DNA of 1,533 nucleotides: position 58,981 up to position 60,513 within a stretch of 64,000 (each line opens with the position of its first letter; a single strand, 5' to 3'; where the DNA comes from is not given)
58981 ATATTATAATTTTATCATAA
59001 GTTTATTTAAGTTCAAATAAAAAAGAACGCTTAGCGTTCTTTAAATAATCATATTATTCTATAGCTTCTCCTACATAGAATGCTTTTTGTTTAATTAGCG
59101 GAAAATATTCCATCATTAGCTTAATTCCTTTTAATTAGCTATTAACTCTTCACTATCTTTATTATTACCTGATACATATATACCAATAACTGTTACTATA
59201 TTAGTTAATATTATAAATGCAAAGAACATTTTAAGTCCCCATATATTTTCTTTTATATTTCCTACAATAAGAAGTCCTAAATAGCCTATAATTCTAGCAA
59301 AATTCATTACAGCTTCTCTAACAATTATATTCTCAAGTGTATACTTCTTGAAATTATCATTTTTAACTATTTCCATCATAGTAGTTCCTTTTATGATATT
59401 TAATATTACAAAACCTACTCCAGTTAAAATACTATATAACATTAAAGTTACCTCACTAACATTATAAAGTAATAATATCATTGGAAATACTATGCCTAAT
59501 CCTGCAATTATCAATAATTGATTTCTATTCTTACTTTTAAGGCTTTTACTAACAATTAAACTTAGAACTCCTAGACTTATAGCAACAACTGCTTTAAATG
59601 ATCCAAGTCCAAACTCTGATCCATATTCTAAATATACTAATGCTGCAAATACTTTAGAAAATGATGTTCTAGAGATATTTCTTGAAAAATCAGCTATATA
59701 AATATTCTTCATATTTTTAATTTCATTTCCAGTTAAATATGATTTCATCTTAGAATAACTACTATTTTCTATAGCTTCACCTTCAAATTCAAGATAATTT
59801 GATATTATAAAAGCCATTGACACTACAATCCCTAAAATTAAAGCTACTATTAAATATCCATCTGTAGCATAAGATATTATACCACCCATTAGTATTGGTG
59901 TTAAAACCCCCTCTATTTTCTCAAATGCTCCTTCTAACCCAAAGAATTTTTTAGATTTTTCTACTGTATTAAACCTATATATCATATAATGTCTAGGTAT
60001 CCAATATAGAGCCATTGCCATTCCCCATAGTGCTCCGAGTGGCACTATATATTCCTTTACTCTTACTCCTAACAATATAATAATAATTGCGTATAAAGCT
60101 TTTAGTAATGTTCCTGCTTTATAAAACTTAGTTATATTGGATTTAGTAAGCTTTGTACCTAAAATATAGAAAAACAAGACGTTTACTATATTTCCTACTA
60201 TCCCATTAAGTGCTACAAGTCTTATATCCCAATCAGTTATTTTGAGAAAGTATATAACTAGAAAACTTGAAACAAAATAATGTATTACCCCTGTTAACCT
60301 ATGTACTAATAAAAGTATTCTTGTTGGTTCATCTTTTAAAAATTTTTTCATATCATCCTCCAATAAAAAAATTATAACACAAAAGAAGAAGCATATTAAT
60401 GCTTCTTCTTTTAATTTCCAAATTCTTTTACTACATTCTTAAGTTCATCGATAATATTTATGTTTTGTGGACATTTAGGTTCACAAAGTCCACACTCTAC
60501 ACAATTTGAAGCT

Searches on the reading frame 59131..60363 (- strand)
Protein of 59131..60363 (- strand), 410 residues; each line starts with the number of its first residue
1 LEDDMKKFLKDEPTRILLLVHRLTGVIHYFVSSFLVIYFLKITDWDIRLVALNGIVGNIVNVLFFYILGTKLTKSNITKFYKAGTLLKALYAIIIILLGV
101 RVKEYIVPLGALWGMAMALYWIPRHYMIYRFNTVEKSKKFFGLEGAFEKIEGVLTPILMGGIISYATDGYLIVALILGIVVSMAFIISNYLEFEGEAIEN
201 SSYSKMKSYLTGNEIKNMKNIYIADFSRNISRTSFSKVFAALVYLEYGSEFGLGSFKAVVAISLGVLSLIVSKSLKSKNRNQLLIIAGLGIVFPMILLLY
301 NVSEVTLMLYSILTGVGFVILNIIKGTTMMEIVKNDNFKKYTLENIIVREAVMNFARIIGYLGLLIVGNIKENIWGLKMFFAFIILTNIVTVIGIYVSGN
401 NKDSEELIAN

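Call 16: search_protein_families(library=pfam, proteins=[window:59131-60363:-], max_evalue=0.01)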
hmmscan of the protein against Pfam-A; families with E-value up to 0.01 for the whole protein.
window:59131-60363:- (410 aa): 1 family
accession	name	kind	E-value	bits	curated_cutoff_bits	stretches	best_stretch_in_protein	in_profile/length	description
PF07690.21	MFS_1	-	1.8e-07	30.8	33.4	1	25-333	9-323/347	Major Facilitator Superfamily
